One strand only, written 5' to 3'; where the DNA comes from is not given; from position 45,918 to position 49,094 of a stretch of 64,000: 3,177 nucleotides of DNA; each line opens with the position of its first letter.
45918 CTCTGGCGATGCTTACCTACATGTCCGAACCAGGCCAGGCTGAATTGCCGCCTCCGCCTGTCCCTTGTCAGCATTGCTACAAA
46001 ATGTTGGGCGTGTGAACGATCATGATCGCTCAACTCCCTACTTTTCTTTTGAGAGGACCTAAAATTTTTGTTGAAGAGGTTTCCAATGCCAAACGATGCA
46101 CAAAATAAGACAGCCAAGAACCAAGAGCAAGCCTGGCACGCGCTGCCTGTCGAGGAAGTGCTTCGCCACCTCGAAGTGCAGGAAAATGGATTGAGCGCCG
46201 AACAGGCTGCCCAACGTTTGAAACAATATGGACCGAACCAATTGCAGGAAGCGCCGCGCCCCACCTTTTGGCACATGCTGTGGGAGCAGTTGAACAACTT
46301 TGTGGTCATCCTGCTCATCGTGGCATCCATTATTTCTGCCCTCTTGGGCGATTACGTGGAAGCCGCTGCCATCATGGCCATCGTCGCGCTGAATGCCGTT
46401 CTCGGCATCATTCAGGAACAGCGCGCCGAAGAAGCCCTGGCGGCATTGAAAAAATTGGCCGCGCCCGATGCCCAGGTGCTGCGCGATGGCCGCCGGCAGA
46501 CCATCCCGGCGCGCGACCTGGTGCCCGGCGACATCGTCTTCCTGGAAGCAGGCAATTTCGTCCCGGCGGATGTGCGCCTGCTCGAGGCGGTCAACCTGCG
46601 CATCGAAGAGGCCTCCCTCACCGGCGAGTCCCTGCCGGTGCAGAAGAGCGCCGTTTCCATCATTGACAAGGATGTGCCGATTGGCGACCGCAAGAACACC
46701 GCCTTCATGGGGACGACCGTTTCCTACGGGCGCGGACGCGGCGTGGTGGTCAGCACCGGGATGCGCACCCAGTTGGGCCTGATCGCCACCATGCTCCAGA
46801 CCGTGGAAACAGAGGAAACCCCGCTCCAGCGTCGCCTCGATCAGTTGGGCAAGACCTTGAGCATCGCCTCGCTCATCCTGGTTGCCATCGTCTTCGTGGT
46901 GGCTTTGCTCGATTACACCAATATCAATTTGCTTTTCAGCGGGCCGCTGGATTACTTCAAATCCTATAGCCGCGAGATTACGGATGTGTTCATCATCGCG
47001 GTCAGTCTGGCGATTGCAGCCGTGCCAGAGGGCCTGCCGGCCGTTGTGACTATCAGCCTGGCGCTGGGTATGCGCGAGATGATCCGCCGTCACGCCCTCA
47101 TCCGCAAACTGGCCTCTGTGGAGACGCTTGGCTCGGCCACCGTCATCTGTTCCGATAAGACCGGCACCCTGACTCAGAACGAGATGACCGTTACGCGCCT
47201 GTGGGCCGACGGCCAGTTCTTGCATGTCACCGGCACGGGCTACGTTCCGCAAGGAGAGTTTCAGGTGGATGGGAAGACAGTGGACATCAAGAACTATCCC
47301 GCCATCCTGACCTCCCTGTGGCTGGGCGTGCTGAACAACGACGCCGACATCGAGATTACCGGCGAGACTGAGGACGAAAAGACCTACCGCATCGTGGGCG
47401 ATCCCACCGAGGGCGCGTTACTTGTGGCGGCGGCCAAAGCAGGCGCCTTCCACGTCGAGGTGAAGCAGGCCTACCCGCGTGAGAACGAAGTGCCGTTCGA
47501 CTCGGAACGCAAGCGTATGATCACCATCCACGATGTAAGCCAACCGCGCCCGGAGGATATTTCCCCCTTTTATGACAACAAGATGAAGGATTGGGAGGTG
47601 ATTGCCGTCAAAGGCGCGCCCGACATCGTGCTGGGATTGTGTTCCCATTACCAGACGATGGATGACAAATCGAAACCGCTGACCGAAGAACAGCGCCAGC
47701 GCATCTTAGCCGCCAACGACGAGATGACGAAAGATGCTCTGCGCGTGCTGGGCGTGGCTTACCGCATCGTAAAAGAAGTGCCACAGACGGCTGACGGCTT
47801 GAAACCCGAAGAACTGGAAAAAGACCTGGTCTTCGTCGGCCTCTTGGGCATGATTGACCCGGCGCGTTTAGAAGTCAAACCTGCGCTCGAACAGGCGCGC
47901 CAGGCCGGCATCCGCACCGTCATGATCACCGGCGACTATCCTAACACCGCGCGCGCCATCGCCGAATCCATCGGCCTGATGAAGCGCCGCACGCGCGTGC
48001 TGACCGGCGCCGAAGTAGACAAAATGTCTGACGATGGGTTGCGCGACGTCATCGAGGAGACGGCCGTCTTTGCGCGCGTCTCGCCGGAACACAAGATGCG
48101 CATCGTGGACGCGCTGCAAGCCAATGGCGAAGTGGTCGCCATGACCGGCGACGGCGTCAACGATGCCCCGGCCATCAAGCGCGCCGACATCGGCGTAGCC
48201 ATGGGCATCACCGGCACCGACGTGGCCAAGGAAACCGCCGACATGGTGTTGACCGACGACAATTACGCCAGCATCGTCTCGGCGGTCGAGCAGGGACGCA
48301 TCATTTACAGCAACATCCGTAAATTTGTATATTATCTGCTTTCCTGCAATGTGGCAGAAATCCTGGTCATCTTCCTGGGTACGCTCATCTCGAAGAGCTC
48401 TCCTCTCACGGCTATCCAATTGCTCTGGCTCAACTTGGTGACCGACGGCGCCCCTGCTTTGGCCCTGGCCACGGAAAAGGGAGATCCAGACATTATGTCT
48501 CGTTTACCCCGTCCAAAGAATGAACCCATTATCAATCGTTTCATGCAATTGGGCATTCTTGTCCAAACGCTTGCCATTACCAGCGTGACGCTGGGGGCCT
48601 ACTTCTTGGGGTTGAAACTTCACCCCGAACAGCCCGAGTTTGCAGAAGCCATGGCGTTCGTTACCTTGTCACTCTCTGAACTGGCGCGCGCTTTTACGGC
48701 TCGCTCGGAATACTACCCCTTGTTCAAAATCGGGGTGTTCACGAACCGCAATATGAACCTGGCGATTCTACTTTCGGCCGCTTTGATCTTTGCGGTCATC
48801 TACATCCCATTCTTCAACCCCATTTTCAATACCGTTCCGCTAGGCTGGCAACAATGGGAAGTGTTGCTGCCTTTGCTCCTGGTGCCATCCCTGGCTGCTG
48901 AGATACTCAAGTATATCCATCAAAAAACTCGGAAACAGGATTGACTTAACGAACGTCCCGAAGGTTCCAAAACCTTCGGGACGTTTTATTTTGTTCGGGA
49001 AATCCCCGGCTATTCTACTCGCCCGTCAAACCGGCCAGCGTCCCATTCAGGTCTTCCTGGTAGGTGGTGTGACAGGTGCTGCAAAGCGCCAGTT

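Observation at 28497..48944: Reductive-type dsr locus (YeiH-dsrABDC-MK) lacking dsrJOP, extended by about 14 kb of accessory redox and maturation genes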

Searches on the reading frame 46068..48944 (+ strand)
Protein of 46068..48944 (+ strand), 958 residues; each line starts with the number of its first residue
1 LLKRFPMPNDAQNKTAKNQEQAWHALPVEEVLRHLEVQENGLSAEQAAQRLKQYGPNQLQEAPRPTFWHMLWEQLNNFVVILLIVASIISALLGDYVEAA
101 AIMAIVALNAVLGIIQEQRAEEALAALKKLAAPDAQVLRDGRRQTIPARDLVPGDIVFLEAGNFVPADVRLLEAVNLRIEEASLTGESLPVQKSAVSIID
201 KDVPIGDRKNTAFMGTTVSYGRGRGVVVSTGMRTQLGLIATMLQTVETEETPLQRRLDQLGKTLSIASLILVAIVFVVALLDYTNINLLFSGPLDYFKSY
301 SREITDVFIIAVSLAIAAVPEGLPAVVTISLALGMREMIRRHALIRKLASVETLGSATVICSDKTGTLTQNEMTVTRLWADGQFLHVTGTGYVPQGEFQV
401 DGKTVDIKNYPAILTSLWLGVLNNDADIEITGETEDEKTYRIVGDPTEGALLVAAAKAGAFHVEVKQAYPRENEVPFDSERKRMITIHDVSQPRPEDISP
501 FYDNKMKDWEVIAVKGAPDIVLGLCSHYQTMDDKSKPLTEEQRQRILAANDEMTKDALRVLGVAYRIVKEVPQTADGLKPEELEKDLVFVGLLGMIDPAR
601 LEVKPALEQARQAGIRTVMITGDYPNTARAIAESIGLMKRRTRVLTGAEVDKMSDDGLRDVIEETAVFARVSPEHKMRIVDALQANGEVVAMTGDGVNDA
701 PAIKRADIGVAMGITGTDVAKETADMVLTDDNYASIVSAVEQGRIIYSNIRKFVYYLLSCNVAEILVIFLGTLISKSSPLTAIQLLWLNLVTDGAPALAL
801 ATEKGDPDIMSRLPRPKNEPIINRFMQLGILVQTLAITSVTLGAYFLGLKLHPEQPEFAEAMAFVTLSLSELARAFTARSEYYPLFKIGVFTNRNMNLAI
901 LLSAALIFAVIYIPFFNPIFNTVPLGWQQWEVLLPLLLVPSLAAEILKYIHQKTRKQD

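Call 4: search_protein_families(library=pfam, proteins=[window:46068-48944:+])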
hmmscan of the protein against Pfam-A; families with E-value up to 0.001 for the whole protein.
window:46068-48944:+ (958 aa): 7 families
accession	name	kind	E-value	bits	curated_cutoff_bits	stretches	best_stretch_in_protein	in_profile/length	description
PF00689.26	Cation_ATPase_C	-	6.8e-53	179.5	27.3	1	778-950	2-175/175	Cation transporting ATPase, C-terminus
PF00122.25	E1-E2_ATPase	-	5.6e-50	169.8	28.1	1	130-340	2-180/181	E1-E2 ATPase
PF00690.31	Cation_ATPase_N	-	7.1e-26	90.1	20.4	1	23-90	1-69/69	Cation transporter/ATPase, N-terminus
PF00702.32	Hydrolase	-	4.4e-22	79.8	26.4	1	359-707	3-191/191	haloacid dehalogenase-like hydrolase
PF13246.12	Cation_ATPase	-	6.2e-21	74.7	21.7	1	422-528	2-91/91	Cation transport ATPase (P-type)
PF08282.18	Hydrolase_3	-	2.4e-05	24.6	20.9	1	680-737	196-252/255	haloacid dehalogenase-like hydrolase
PF12710.13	HAD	-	9e-05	23.4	27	1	576-703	63-188/189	haloacid dehalogenase-like hydrolase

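Call 12: search_protein_families(library=ncbifam, proteins=[window:46068-48944:+], max_evalue=0.01)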
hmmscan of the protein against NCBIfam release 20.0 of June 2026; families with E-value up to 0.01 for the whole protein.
window:46068-48944:+ (958 aa): 27 families (the best 25 are shown)
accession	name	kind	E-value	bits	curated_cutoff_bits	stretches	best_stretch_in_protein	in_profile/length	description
TIGR01522.1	ATPase-IIA2_Ca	equivalog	2.3e-221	737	798.3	1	24-953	5-852/854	calcium-transporting P-type ATPase, PMR1-type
TIGR01116.1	ATPase-IIA1_Ca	equivalog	1.3e-203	678.4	703.4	1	73-950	3-797/799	calcium-translocating P-type ATPase, SERCA-type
TIGR01517.1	ATPase-IIB_Ca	equivalog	4e-166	554.7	507.05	2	433-934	404-863/882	calcium-translocating P-type ATPase, PMCA-type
TIGR01523.1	ATPase-IID_K-Na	equivalog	2.2e-162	542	645.05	2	434-845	448-854/997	potassium/sodium efflux P-type ATPase, fungal-type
TIGR01106.1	ATPase-IIC_X-K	subfamily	7.8e-146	487.5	946.1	2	17-639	11-609/997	Na,H/K antiporter P-type ATPase subunit alpha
TIGR01647.1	ATPase-IIIA_H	equivalog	1.9e-132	443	615.5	2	41-377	1-306/755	plasma-membrane proton-efflux P-type ATPase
TIGR01524.1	ATPase-IIIB_Mg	equivalog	6.9e-123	411.3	610.75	2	10-376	2-355/867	magnesium-translocating P-type ATPase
NF011702.0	PRK15122.1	subfamily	7.4e-119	398.1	975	2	460-953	434-901/907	magnesium-translocating P-type ATPase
TIGR01494.1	ATPase_P-type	subfamily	1.1e-92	311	62.3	4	661-778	359-470/478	HAD-IC family P-type ATPase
TIGR01657.1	P-ATPase-V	hypoth_equivalog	4.4e-73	246.3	618.25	2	32-651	130-711/1055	ATP13A2 family polyamine export P-type ATPase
TIGR01525.1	ATPase-IB_hvy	subfamily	2.2e-71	241.4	346.25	3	81-377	3-268/560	heavy metal translocating P-type ATPase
TIGR01512.1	ATPase-IB2_Cd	subfamily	5.7e-56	190.2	313.5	4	666-772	366-468/494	cadmium family heavy metal-translocating P-type ATPase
NF008262.1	PRK11033.1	equivalog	1.6e-48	165.8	1005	3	81-379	180-447/731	zinc/cadmium/mercury/lead-transporting ATPase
TIGR01511.1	ATPase-IB1_Cu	subfamily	5.7e-44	150.9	397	4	666-768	409-507/542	copper-translocating P-type ATPase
NF033775.1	P_type_ZntA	exception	3.5e-43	147.9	1240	3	81-379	185-452/732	Zn(II)/Cd(II)/Pb(II) translocating P-type ATPase ZntA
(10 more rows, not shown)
